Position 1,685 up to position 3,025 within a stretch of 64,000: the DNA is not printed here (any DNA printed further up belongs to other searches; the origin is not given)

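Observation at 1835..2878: Second candidate rhombosortase substrate: secreted Asp/Thr/Gly-rich protein ending in Gly6-Cys-TM-RRQR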

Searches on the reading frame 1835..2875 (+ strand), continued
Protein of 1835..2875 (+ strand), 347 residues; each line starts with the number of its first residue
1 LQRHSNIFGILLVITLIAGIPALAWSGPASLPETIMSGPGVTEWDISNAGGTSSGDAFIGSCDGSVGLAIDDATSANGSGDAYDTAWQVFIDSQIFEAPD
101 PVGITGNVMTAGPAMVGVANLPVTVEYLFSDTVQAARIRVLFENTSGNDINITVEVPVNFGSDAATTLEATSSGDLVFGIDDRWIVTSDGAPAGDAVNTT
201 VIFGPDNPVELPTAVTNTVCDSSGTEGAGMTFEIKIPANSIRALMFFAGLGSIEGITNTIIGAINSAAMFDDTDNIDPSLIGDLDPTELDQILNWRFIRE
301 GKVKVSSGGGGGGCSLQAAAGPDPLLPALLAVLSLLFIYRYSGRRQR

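Call 35: search_protein_families(library=ncbifam, proteins=[P0034, P0037, P0047, P0043, P0032, P0073, P0078, P0085, P0086, P0014], max_evalue=0.1)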
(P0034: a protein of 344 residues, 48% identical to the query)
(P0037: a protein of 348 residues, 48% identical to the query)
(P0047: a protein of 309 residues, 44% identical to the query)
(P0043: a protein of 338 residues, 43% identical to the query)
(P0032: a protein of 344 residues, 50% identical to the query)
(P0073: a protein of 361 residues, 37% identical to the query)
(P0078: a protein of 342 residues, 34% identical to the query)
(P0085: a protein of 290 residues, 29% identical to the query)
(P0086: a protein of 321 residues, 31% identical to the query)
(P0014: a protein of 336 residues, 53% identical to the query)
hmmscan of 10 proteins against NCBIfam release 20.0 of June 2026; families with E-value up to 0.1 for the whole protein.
P0034 (344 aa): 0 families

P0037 (348 aa): 0 families

P0047 (309 aa): 0 families

P0043 (338 aa): 1 family
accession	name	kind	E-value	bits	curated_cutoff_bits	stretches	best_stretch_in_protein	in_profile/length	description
NF033207.2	midcut_by_XrtH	subfamily_domain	0.029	14.4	45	1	285-334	15-63/175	midcut-by-XrtH protein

P0032 (344 aa): 0 families

P0073 (361 aa): 0 families

P0078 (342 aa): 0 families

P0085 (290 aa): 0 families

P0086 (321 aa): 1 family
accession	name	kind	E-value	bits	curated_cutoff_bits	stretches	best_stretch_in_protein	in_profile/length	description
TIGR02595.1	PEP_CTERM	domain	0.018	15.9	16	1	295-319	1-23/24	PEP-CTERM sorting domain-containing protein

P0014 (336 aa): 0 families

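Call 36: fold_search(model_id=the predicted structure, library=pdb)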
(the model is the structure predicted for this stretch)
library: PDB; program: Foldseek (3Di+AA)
matches with E <= 10: 976; with E <= 0.001: 87
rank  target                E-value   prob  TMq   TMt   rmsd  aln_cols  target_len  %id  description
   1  8rf9                  1.7e-08  1.00  0.46  0.07   6.3       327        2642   11  CgsiGP1 sample in nanodisc (released 2024-03-20)
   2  8ho7_A                7.0e-08  1.00  0.43  0.21   7.4       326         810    8  The cryo-EM structure of cellobiose phosphorylase from Clostridium thermocellum (released 2023-12-13)
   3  8hob_A                2.0e-07  1.00  0.42  0.20   7.7       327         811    8  The cryo-EM structure of cellobiose phosphorylase from Clostridium thermocellum ( variant) (released 2024-03-20)
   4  8ho8_A                2.8e-07  1.00  0.42  0.20   8.8       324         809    9  The cryo-EM structure of cellobiose phosphorylase from Clostridium thermocellum in complex with cellobiose (released 2023-12-13)
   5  8rf0_A                3.3e-07  1.00  0.45  0.07   7.0       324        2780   12  WT-CGS sample in nanodisc (released 2024-03-20)
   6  8ho9_A                4.4e-07  1.00  0.41  0.20   7.5       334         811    8  The cryo-EM structure of cellobiose phosphorylase from Clostridium thermocellum (cysteine-to-serine varient) (released 2023-12-13)
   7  9lb6                  5.2e-07  1.00  0.39  0.20   8.7       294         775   12  Crystal structure of trehalose 6-phosphate phosphatase Weissella ceti (released 2025-07-30)
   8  8rfe_A                6.8e-07  1.00  0.46  0.07   6.5       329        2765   12  CgsiGP2 sample in nanodisc (released 2024-03-20)
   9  3afj_A                1.2e-06  1.00  0.39  0.19   9.5       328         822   11  Crystal Structure of Cellvibrio gilvus Cellobiose Phosphorylase triple mutant (released 2011-03-23)
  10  3s4c                  1.3e-06  1.00  0.41  0.20   9.1       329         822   10  Lactose phosphorylase in complex with sulfate (released 2012-06-27)
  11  3rrs_A                1.6e-06  1.00  0.41  0.20   9.2       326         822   10  Crystal structure analysis of cellobiose phosphorylase from Cellulomonas uda (released 2012-05-09)
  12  3qde_A                1.7e-06  1.00  0.41  0.20   7.9       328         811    8  The structure of Cellobiose phosphorylase from Clostridium thermocellum in complex with phosphate (released 2011-11-09)
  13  5nz7_B                1.9e-06  1.00  0.41  0.17  13.7       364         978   10  Clostridium thermocellum cellodextrin phosphorylase ligand free form (released 2017-08-09)
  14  8hnu_A                2.2e-06  1.00  0.45  0.18  11.1       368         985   10  Cellodextrin phosphorylase stable variant from Clostridium thermocellum (released 2023-12-13)
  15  3acs_A                2.6e-06  1.00  0.37  0.18  10.8       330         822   10  Crystal Structure of Cellvibrio gilvus Cellobiose Phosphorylase W488F mutant (released 2010-12-22)
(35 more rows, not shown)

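Call 39: list_cluster_members(proteins=[P0001, P0031, P0009])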
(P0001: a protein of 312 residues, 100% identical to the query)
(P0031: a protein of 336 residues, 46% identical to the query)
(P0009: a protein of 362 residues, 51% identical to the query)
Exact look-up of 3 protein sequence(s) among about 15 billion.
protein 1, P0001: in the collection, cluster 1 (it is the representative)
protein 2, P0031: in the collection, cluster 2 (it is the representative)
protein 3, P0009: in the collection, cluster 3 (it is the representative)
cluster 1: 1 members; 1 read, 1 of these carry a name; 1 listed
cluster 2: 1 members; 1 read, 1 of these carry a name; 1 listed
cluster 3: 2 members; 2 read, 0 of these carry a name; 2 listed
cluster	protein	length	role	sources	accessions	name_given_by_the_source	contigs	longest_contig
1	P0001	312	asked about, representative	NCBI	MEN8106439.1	MAG: JDVT-CTERM domain-containing protein [Pseudomonadota bacterium]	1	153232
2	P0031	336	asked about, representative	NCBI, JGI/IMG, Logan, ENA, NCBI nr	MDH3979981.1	MAG: hypothetical protein OEU91_05655 [Gammaproteobacteria bacterium] | hypothetical protein [Gammaproteobacteria bacterium]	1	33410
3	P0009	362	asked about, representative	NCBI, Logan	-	-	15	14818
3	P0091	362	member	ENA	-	-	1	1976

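Call 54: search_protein_families(library=pfam, proteins=[L001:6995-8269:+, L009:8291-9979:+], max_evalue=0.00001)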
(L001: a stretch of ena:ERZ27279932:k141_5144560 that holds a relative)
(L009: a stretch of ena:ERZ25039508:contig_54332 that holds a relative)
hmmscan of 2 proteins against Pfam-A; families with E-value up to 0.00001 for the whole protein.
L001:6995-8269:+ (425 aa): 2 families
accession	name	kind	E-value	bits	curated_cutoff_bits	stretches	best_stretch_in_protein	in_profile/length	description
PF16491.10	Peptidase_M48_N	-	6.4e-61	205.8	27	1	40-216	3-179/179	CAAX prenyl protease N-terminal, five membrane helices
PF01435.24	Peptidase_M48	-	9.9e-36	123.7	20.3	1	219-423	1-184/186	Peptidase family M48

L009:8291-9979:+ (563 aa): 0 families

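Call 55: search_solved_structures(query=A1, max_evalue=10)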
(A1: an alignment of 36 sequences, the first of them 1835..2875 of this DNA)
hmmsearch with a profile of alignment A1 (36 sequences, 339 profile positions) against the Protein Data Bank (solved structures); distinct sequences matched with E-value up to 10: 0.

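Call 63: search_protein_representatives(alignment_id=A1)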
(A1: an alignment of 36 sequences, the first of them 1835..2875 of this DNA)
Query: 36 sequences, 339 profile positions. Proteins with E-value up to 0.001 (for the whole library): 2543; up to 1e-10: 1653; up to 1e-30: 533. The best 150 are listed.
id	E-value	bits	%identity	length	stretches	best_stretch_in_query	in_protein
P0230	6.6e-234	791.8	-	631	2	3-296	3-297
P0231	2.9e-156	536.5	-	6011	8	77-249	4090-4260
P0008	4.0e-140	483.5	-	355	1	1-336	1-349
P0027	2.6e-136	470.9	-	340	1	7-338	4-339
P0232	3.5e-136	470.5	-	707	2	40-313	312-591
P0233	1.6e-130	451.9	-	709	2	38-310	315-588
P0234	4.3e-122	424.2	-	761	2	37-304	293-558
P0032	1.6e-118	412.4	-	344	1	1-336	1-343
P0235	1.6e-117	409.2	-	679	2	10-304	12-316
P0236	8.1e-116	403.5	-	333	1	8-337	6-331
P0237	2.5e-115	401.9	-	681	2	35-309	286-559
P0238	8.2e-113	393.7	-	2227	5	71-252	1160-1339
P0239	8.7e-113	393.6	-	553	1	5-298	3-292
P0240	2.4e-112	392.1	-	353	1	7-334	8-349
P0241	6.1e-112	390.8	-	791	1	1-325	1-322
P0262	1.2e-82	294.5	-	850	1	25-302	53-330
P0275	4.8e-72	259.6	-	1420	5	66-299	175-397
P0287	1.5e-67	244.9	-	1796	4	74-299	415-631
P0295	3.9e-64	233.6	-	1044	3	71-299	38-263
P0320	2.5e-58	214.6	-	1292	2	72-297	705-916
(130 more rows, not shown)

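Call 64: search_protein_families(library=pfam, proteins=[P0238, P0275, P0295, P0287, P0241, P0262, P0320], max_evalue=0.0001)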
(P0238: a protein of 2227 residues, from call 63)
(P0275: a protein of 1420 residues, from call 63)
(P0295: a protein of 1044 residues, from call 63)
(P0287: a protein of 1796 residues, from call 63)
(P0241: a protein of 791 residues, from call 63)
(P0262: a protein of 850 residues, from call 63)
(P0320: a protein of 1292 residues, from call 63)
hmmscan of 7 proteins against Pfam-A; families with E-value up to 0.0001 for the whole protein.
P0238 (2227 aa): 2 families
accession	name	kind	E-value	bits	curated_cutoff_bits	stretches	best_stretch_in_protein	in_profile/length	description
PF18884.5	TSP3_bac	-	2e-76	251.7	25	4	1850-1869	1-20/22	Bacterial TSP3 repeat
PF09136.16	Glucodextran_B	-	5.7e-13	49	27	1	107-185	3-82/83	Glucodextranase, domain B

P0275 (1420 aa): 0 families

P0295 (1044 aa): 2 families
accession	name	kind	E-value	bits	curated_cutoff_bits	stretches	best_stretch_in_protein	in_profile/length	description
PF00526.23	Dicty_CTDC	-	6.7e-08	32.6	27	0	915-938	1-24/24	Dictyostelium (slime mold) repeat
PF00200.28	Disintegrin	-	2.1e-05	25.6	35.1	1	840-882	31-75/75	Disintegrin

P0287 (1796 aa): 5 families
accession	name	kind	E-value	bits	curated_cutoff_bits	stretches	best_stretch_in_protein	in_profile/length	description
PF00132.30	Hexapep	-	6.2e-36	121.1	27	2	1726-1757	4-35/36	Bacterial transferase hexapeptide (six repeats)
PF18884.5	TSP3_bac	-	1.5e-26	92.3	25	2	1023-1043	1-21/22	Bacterial TSP3 repeat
PF25084.1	LbH_EIF2B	-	1.3e-23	83.4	54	3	1472-1570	8-103/105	EIF2B subunit epsilon LbH domain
PF02412.23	TSP_3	-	1e-06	28.8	25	1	1299-1320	15-36/36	Thrombospondin type 3 repeat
PF25247.1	LbH_GLGC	-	1.1e-06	29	27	0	1404-1491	16-102/135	GLGC left-handed parallel beta-helix domain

P0241 (791 aa): 0 families

P0262 (850 aa): 4 families
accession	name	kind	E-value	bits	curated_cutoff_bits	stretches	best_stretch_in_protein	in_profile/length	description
PF18911.6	PKD_4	-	1.3e-25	89.7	27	2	528-620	1-83/85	PKD domain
PF00801.26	PKD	-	8.2e-14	51.8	23.5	1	539-616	8-77/80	PKD domain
PF00353.25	HemolysinCabind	-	5e-10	39.6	23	1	718-753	1-36/36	RTX calcium-binding nonapeptide repeat (4 copies)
PF22352.2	K319L-like_PKD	-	6.9e-10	39.2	27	0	330-422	1-83/84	K319L-like, PKD domain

P0320 (1292 aa): 6 families
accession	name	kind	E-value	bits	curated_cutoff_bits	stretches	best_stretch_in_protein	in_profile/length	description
PF05345.18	He_PIG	-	3.4e-56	188.1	24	7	499-588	2-96/96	Putative Ig domain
PF22352.2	K319L-like_PKD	-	5e-28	97.4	27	1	55-117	24-82/84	K319L-like, PKD domain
PF18884.5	TSP3_bac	-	3.4e-12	46.4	25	1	939-960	1-22/22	Bacterial TSP3 repeat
PF00801.26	PKD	-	7.7e-12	45.5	23.5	0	49-112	18-74/80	PKD domain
PF07495.19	Y_Y_Y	-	7.2e-07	29.5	26.6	0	86-119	29-62/65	Y_Y_Y domain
PF19077.6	Big_13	-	6.9e-06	26.9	27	0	92-119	72-100/102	Bacterial Ig-like domain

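Call 68: find_related_loci(query=A4, collection=metagenome_contigs, flank=6000)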
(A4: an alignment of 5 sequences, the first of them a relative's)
Query A4 (425 aa) in metagenome_contigs; peptide patterns used: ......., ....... (x = any residue, [..] = any of these).
600 stretches matched a pattern (row limit reached: there are more); 577 encode a relative of the query (tblastn E <= 1e-3); the best 80 are kept; 80 distinct loci.
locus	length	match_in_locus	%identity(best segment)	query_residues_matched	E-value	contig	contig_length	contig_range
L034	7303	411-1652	78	12-425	0e+0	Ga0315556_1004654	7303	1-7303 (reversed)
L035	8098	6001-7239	76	13-425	0e+0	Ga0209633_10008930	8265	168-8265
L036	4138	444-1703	72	7-425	0e+0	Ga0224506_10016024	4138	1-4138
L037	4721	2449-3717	74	7-425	0e+0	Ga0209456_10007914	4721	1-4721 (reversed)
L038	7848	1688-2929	73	12-425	0e+0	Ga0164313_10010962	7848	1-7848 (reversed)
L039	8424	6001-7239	76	13-425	0e+0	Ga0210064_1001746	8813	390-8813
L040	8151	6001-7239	63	13-425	0e+0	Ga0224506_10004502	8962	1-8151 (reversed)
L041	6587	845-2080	62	13-424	3e-179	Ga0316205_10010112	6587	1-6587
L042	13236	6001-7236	60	13-424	1e-173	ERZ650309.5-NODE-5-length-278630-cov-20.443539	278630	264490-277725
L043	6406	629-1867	60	13-425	1e-174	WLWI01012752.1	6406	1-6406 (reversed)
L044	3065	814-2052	68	13-425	0e+0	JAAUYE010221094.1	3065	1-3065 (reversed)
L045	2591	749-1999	59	8-423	0e+0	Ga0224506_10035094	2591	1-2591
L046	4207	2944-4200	66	7-425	2e-176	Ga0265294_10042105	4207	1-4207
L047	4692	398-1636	69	13-425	5e-175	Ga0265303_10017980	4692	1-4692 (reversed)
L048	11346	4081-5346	60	1-422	3e-170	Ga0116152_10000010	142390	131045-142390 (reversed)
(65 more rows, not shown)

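Call 76: find_encoding_contigs(protein=P0031, flank=8000, max_places=2)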
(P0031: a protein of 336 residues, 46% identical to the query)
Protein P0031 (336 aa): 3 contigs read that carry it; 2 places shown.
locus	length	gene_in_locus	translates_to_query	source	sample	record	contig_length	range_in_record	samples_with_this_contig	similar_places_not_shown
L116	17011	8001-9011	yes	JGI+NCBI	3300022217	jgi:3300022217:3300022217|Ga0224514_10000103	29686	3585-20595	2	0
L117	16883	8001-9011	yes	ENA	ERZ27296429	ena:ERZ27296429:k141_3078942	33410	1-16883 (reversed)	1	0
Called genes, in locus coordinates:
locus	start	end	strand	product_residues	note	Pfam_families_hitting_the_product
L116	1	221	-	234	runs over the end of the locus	PF00696:AA_kinase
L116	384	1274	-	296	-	PF00889:EF_TS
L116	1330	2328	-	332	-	PF00318:Ribosomal_S2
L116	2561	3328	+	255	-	PF00557:Peptidase_M24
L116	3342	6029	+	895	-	PF08335:GlnD_UR_UTase, PF27444:GlnD_3rd, PF01966:HD, PF27446:GlnD_5th, PF01842:ACT (faint)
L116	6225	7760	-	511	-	PF18911:PKD_4 (weak), PF22352:K319L-like_PKD, PF09136:Glucodextran_B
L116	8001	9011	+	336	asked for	-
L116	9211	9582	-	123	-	PF00903:Glyoxalase, PF13669:Glyoxalase_4 (weak)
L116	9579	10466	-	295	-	PF00892:EamA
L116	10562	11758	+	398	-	PF00155:Aminotran_1_2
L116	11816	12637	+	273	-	PF14805:THDPS_N_2, PF00132:Hexapep, PF14602:Hexapep_2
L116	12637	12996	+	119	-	PF03960:ArsC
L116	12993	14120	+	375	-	PF01546:Peptidase_M20, PF07687:M20_dimer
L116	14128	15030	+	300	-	PF16811:TAtT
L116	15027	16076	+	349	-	PF03480:DctP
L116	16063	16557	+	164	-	PF04290:DctQ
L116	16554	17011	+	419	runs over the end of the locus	PF06808:DctM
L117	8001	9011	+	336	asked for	-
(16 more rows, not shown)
